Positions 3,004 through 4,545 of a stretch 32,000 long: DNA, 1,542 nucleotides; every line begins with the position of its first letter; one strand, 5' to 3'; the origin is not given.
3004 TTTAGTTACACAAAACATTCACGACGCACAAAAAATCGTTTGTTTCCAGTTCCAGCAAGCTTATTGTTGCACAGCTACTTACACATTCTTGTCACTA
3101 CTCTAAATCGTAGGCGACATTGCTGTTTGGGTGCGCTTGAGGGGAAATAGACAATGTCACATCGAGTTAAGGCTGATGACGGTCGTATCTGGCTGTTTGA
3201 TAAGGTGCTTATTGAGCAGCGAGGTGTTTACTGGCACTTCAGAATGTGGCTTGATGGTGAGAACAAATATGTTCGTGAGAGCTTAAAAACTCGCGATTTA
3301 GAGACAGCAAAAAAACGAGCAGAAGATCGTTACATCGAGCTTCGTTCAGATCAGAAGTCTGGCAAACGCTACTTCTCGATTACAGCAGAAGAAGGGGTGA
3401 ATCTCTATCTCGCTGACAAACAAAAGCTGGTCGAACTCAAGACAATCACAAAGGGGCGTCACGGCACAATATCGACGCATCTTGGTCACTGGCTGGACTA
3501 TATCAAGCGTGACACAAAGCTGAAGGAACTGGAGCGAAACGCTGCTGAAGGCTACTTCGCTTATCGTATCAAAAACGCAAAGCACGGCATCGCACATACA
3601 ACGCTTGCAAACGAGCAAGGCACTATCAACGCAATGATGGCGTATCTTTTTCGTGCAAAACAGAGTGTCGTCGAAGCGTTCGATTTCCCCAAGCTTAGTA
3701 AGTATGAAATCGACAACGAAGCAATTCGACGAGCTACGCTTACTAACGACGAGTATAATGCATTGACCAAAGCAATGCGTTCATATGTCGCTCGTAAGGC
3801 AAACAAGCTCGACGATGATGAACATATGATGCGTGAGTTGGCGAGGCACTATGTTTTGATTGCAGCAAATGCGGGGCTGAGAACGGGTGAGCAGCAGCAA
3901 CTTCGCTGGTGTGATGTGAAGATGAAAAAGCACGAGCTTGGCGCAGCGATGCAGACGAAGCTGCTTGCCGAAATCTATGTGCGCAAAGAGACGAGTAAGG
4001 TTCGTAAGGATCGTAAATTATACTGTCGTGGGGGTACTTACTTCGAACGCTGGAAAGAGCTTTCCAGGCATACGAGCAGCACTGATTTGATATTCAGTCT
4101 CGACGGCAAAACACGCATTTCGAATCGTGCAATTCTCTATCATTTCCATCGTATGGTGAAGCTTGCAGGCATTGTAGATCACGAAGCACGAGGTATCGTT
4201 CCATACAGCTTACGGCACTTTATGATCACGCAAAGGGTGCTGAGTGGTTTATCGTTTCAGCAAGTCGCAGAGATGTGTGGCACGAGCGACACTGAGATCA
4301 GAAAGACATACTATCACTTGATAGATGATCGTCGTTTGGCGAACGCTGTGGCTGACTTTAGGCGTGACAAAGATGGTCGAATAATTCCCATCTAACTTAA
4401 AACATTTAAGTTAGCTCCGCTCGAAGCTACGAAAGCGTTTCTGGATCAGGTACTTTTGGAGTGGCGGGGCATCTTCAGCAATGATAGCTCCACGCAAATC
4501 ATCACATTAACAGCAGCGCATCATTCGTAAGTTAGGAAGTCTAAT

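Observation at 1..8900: Two related integrative elements apparently stacked in tandem at one att site, ending exactly at a compositional break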

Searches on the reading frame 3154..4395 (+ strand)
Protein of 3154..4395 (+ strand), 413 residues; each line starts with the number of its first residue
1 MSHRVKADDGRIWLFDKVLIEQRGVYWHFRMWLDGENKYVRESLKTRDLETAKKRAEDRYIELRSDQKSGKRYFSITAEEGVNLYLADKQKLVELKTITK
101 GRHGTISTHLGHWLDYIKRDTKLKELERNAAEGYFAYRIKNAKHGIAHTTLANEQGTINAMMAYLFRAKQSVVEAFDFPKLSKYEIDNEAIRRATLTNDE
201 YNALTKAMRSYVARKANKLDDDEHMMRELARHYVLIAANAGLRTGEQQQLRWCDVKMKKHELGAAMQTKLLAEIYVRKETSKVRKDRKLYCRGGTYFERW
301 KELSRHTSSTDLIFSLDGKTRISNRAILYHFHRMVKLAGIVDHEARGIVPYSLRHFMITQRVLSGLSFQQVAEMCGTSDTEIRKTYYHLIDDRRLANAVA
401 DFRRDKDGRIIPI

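Call 8: search_protein_families(library=pfam, proteins=[window:3154-4395:+], max_evalue=0.01)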
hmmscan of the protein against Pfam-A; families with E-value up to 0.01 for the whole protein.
window:3154-4395:+ (413 aa): 2 families
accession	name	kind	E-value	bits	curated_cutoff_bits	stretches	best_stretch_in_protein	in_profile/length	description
PF00589.27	Phage_integrase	-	1.6e-11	44.8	27.1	1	196-390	3-169/172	Phage integrase family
PF13542.12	HTH_Tnp_ISL3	-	0.0054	16.6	27.4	0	357-383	19-44/51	Helix-turn-helix domain of transposase family ISL3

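Call 14: find_encoding_contigs(protein=window:3154-4395:+, flank=10000, max_places=10)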
Protein window:3154-4395:+ (413 aa): 13 contigs read that carry it; 10 places shown.
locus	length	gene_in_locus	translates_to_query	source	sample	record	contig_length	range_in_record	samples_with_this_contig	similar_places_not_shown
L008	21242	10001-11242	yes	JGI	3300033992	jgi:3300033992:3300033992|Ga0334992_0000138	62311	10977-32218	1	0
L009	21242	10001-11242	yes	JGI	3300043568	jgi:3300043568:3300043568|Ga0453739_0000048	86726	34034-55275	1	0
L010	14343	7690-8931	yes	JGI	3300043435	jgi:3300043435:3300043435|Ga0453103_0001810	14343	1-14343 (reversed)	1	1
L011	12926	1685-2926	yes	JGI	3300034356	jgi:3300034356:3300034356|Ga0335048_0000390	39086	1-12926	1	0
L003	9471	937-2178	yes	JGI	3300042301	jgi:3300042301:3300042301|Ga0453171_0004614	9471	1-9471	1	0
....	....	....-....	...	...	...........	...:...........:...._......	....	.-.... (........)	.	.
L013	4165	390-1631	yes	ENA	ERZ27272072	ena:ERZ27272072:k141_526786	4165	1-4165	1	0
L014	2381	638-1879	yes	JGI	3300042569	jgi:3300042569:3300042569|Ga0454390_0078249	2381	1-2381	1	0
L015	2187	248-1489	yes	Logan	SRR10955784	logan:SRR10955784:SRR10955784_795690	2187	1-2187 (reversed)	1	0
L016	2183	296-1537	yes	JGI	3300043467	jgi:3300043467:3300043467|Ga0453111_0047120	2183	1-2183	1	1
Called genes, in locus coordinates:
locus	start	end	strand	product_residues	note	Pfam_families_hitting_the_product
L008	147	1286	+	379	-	PF01702:TGT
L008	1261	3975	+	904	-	PF03710:GlnE, PF03445:DUF294 (faint), PF08335:GlnD_UR_UTase, PF03710:GlnE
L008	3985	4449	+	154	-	PF00578:AhpC-TSA, PF08534:Redoxin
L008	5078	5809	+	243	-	PF01551:Peptidase_M23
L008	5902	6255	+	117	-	PF01521:Fe-S_biosyn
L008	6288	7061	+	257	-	PF03372:Exo_endo_phos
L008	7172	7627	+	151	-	-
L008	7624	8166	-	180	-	PF00440:TetR_N (weak)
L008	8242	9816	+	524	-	PF00117:GATase, PF07722:Peptidase_C26, PF02540:NAD_synthase (faint), PF03054:tRNA_Me_trans (faint), PF00958:GMP_synt_C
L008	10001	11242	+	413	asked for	PF00589:Phage_integrase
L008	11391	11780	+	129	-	PF13211:DUF4019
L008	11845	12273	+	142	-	-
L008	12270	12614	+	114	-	-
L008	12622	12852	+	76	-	PF13302:Acetyltransf_3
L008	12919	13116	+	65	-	-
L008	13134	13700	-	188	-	PF00589:Phage_integrase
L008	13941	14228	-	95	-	-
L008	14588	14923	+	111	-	PF20331:DUF6626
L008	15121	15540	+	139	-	PF20346:DUF6641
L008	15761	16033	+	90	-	PF14542:Acetyltransf_CG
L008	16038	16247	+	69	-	PF10985:DUF2805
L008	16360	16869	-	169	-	PF00583:Acetyltransf_1, PF13673:Acetyltransf_10, PF13508:Acetyltransf_7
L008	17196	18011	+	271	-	PF04116:FA_hydroxylase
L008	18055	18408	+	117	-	PF03960:ArsC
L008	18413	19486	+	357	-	PF03009:GDPD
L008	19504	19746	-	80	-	PF13560:HTH_31, PF01381:HTH_3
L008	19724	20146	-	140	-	PF09946:DUF2178 (weak)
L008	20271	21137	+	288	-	PF02548:Pantoate_transf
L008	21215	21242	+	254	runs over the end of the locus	PF09976:TPR_21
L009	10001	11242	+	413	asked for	PF00589:Phage_integrase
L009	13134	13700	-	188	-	PF00589:Phage_integrase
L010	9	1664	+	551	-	PF03710:GlnE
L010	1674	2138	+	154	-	PF00578:AhpC-TSA, PF08534:Redoxin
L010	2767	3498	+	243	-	PF01551:Peptidase_M23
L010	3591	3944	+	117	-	PF01521:Fe-S_biosyn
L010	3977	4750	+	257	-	PF03372:Exo_endo_phos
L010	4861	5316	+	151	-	-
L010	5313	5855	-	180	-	PF00440:TetR_N (weak)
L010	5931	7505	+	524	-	PF00117:GATase, PF07722:Peptidase_C26, PF02540:NAD_synthase (faint), PF03054:tRNA_Me_trans (faint), PF00958:GMP_synt_C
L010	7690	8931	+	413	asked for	PF00589:Phage_integrase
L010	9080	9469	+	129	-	PF13211:DUF4019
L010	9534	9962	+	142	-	-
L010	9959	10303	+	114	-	-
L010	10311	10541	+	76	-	PF13302:Acetyltransf_3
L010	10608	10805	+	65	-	-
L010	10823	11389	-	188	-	PF00589:Phage_integrase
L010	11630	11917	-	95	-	-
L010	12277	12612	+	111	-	PF20331:DUF6626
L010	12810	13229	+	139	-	PF20346:DUF6641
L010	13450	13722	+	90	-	PF14542:Acetyltransf_CG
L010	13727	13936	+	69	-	PF10985:DUF2805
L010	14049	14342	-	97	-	PF00583:Acetyltransf_1, PF13508:Acetyltransf_7, PF13673:Acetyltransf_10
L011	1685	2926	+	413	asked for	PF00589:Phage_integrase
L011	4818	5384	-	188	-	PF00589:Phage_integrase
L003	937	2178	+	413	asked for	PF00589:Phage_integrase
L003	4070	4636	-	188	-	PF00589:Phage_integrase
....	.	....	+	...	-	?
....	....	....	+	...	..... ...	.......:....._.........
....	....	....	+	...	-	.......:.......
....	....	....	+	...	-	-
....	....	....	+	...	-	-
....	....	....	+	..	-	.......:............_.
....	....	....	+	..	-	-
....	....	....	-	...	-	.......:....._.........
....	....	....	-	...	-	-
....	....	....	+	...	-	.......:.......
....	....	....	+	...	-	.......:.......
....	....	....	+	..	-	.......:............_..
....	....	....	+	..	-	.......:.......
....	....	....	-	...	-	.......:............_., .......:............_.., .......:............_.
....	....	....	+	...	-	?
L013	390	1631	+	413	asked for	PF00589:Phage_integrase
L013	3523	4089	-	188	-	PF00589:Phage_integrase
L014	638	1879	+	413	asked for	PF00589:Phage_integrase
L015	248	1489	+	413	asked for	PF00589:Phage_integrase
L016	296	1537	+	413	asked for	PF00589:Phage_integrase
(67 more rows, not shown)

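Call 19: search_protein_families(library=phrogs, proteins=[window:3154-4395:+], max_evalue=0.01)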
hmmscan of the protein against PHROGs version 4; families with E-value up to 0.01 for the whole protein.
window:3154-4395:+ (413 aa): 4 families
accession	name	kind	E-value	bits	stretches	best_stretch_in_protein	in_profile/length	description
phrog_1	-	integration and excision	2.5e-22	80.9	1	22-400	119-445/611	integrase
phrog_216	-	integration and excision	1.6e-08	35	1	191-393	51-228/301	integrase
phrog_34557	-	integration and excision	0.0047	17.7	0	347-401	122-176/183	integrase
phrog_7685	-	integration and excision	0.0071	16.9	0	323-393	163-227/240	integrase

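Call 20: search_protein_families(library=ncbifam, proteins=[window:3154-4395:+], max_evalue=0.01)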
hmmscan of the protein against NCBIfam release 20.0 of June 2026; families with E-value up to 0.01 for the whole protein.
window:3154-4395:+ (413 aa): 4 families
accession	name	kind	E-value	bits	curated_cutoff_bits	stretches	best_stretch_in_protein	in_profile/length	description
NF040815.2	recomb_XerA_Arch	equivalog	1.2e-07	31.6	220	1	112-393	26-258/263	site-specific tyrosine recombinase/integron integrase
NF011946.0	PRK15417.1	equivalog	7.2e-05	22.1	435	1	289-391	219-317/337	integron integrase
TIGR02225.1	recomb_XerD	equivalog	8.6e-05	22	329.6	1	110-401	25-285/290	site-specific tyrosine recombinase XerD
TIGR02249.1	integrase_gron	subfamily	0.002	17.5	265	0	321-392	236-303/315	integron integrase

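Call 22: find_homologous_proteins(query=window:3154-4395:+, max_evalue=1e-10)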
Query window:3154-4395:+ (413 aa): 770 proteins with E <= 1e-10 among 6758 candidates; the best 120 are listed.
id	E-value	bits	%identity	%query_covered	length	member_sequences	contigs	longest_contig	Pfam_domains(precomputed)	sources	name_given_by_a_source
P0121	5.7e-270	913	99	100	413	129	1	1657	PF00589.28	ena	-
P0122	2.5e-268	907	98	100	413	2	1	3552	PF00589.28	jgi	jgi:site-specific recombinase XerD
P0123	9.0e-259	876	94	100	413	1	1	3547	PF00589.28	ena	-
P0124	1.5e-253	859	93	100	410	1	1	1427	PF00589.28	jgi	-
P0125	3.7e-248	841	90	100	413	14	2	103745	PF00589.28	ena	-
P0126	2.5e-247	838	98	93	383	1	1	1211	PF00589.28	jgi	jgi:integrase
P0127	1.4e-242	823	88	100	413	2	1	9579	PF00589.28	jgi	-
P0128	2.7e-237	805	86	100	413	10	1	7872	PF00589.28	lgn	-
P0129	2.4e-235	799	85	100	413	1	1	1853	PF00589.28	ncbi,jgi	jgi:integrase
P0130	3.3e-231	785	83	100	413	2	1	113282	PF00589.28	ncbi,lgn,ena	-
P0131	2.0e-228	776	85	97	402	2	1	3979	PF00589.28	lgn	-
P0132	1.1e-227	774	83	100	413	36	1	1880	PF00589.28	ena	-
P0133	7.4e-221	751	79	100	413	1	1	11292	PF00589.28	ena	-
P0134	1.7e-219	747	80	100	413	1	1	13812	PF00589.28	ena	-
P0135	1.2e-217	741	98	82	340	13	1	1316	-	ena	-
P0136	4.8e-217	739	100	80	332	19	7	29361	PF00589.28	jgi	jgi:integrase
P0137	1.0e-214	731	78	100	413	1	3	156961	PF00589.28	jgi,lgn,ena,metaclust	metaclust:\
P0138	5.4e-209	712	80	95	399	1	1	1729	PF00589.28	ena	-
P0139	1.1e-208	711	76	100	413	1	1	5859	PF00589.28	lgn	-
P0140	5.0e-207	706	89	85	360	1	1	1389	PF00589.28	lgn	-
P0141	1.8e-194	664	72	100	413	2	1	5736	PF00589.28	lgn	-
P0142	2.2e-194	664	71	100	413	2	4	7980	PF00589.28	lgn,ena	-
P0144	3.3e-155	535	59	98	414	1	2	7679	PF00589.28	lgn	-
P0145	7.9e-154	531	57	100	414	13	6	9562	PF00589.28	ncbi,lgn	-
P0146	1.3e-153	530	57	100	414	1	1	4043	PF00589.28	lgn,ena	-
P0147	2.5e-152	526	57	100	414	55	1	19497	PF00589.28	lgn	-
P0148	5.9e-151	521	56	100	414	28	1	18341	PF00589.28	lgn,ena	-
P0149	1.1e-150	520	58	98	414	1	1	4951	PF00589.28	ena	-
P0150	3.9e-149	515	56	100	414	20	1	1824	PF00589.28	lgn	-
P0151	2.0e-147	509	91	61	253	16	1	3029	PF00589.28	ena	-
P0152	5.6e-147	508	57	100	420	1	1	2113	PF00589.28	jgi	jgi:site-specific recombinase XerD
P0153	8.0e-147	507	57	100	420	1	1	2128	PF00589.28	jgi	jgi:site-specific recombinase XerD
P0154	1.0e-146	507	57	100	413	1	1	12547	PF00589.28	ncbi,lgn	-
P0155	1.7e-146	506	56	100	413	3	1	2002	PF00589.28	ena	-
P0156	5.1e-146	505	56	100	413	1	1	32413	PF00589.28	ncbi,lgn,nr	ncbi:MAG: integrase [Sphingomonadales bacterium 28-55-16]|nr:MAG: integrase [Sphingomonadales bacter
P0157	1.9e-145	503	56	100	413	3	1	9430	PF00589.28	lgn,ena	-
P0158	2.9e-145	502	55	100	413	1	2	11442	PF00589.28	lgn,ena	-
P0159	6.7e-145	501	55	100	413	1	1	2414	PF00589.28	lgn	-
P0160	3.3e-144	499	83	64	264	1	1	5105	PF00589.28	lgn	-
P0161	1.6e-142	493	56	97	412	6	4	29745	PF00589.28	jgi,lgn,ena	-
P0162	6.0e-142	491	54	99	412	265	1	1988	PF00589.28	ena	-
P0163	6.8e-142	491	54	100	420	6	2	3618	PF00589.28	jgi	jgi:site-specific recombinase XerD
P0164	5.2e-141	488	54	100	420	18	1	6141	PF00589.28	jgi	jgi:site-specific recombinase XerD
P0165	1.9e-140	486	55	97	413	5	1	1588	PF00589.28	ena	-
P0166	4.9e-140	485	54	99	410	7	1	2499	PF00589.28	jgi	jgi:integrase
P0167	8.5e-139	481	54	97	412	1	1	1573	PF00589.28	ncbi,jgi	jgi:site-specific recombinase XerD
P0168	1.3e-138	480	55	97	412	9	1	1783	PF00589.28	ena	-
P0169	1.0e-136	474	55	97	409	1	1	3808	PF00589.28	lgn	-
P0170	1.1e-136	474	53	98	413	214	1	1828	PF00589.28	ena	-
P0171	1.8e-136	473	54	97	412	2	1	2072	PF00589.28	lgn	-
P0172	2.7e-136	473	53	98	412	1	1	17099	PF00589.28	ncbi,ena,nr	ncbi:MAG TPA: tyrosine-type recombinase/integrase [Terracidiphilus sp.]|nr:tyrosine-type recombinase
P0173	4.4e-136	472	55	97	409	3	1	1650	PF00589.28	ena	-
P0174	5.9e-136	472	55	97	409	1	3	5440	PF00589.28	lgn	-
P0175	6.5e-136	472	54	98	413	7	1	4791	PF00589.28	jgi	jgi:integrase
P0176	6.9e-136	471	53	97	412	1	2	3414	PF00589.28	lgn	-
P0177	7.9e-136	471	53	98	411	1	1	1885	PF00589.28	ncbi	-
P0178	9.5e-136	471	54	98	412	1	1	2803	PF00589.28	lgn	-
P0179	1.5e-135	470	55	97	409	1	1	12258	PF00589.28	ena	-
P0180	4.2e-135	469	54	97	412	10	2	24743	PF00589.28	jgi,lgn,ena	-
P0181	4.2e-135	469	55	98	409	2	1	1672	PF00589.28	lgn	-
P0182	4.6e-135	469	52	99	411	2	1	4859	PF00589.28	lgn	-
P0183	7.3e-135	468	55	97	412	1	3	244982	PF00589.28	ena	-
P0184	8.3e-135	468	55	97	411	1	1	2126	PF00589.28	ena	-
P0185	9.9e-135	468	53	98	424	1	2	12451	PF00589.28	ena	-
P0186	1.4e-134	467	55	97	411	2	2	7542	PF00589.28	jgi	jgi:site-specific recombinase XerD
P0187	1.8e-134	467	55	97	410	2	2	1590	PF00589.28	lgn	-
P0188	2.5e-134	466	53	97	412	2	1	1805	PF00589.28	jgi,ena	-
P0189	4.7e-134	465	54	97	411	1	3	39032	PF00589.28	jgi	jgi:site-specific recombinase XerD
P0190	7.3e-134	465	53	98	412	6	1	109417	PF00589.28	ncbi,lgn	ncbi:MAG: tyrosine-type recombinase/integrase [Magnetovibrionaceae bacterium]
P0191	8.1e-134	465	53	98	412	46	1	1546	PF00589.28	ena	-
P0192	2.4e-133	463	55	97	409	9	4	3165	PF00589.28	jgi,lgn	jgi:integrase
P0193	2.6e-133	463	54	97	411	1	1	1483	PF00589.28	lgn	-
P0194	4.6e-133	462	54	98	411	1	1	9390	PF00589.28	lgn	-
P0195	1.8e-132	460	53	97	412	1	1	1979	PF00589.28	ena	-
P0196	3.1e-132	459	53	95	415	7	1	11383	PF00589.28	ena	-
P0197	3.4e-132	459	53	97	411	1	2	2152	PF00589.28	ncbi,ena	-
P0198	3.6e-132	459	53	97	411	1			PF00589.28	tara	tara:strand:- start:609 stop:1844 length:1236 start_codon:yes stop_codon:yes gene_type:complete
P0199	4.4e-132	459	53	97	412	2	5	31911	PF00589.28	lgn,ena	-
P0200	5.6e-132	459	54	97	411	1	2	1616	PF00589.28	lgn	-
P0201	8.3e-132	458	54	97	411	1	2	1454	PF00589.28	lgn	-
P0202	1.3e-131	457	52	98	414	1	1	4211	PF00589.28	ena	-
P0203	1.4e-131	457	53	97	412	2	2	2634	PF00589.28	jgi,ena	jgi:integrase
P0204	1.4e-131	457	54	98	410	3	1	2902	PF00589.28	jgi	jgi:integrase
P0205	2.2e-131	457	54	97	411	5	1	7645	PF00589.28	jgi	-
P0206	2.8e-131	456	54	97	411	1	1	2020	PF00589.28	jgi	jgi:integrase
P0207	4.4e-131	456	52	99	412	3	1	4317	PF00589.28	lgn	-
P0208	5.5e-131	455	52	100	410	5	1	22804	PF00589.28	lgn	-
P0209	6.6e-131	455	53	97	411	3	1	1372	PF00589.28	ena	-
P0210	6.7e-131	455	53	97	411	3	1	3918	PF00589.28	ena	-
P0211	9.9e-131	454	52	97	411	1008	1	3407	PF00589.28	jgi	-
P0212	1.1e-130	454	52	97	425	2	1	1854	PF00589.28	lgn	-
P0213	1.2e-130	454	53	98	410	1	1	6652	PF00589.28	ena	-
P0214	1.2e-130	454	53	97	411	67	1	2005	PF00589.28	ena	-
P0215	1.4e-130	454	51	99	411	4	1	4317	PF00589.28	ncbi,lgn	-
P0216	2.2e-130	453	52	98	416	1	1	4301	PF00589.28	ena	-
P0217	2.9e-130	453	52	100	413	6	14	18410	PF00589.28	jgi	jgi:integrase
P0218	4.1e-130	452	54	97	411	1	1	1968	PF00589.28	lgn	-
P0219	5.7e-130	452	55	91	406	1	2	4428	PF00589.28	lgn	-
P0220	1.1e-129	451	53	97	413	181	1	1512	PF00589.28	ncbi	-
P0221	1.2e-129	451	53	97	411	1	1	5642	PF00589.28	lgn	-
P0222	1.5e-129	451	53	97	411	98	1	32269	PF00589.28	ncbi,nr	ncbi:tyrosine-type recombinase/integrase [Luminiphilus sp.]|nr:tyrosine-type recombinase/integrase [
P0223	1.5e-129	451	52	97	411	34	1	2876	PF00589.28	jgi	-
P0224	2.9e-129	450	53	97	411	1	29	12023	PF00589.28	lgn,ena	-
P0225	2.9e-129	450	53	97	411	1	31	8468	PF00589.28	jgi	jgi:site-specific recombinase XerD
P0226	3.6e-129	449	52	97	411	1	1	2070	PF00589.28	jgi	jgi:site-specific recombinase XerD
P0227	4.0e-129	449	54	98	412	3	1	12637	PF00589.28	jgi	jgi:integrase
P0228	5.1e-129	449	53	97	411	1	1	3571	PF00589.28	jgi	jgi:site-specific recombinase XerD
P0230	1.4e-128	447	52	97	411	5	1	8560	PF00589.28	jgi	jgi:integrase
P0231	1.8e-128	447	53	97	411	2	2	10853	PF00589.28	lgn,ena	-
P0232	1.8e-128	447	51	97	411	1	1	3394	PF00589.28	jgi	jgi:integrase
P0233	3.0e-128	446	52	97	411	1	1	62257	PF00589.28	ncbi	-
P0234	6.1e-128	445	52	97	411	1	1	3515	PF00589.28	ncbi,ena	-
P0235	6.4e-128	445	52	97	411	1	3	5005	PF00589.28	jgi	jgi:integrase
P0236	1.0e-127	445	52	98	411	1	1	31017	PF00589.28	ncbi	-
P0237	1.9e-127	444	51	99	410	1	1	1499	PF00589.28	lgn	-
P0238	2.0e-127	444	52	97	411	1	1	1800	PF00589.28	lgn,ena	-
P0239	3.8e-127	443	52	97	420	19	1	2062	PF00589.28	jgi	-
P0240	4.1e-127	443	51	96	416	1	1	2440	PF00589.28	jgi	jgi:site-specific recombinase XerD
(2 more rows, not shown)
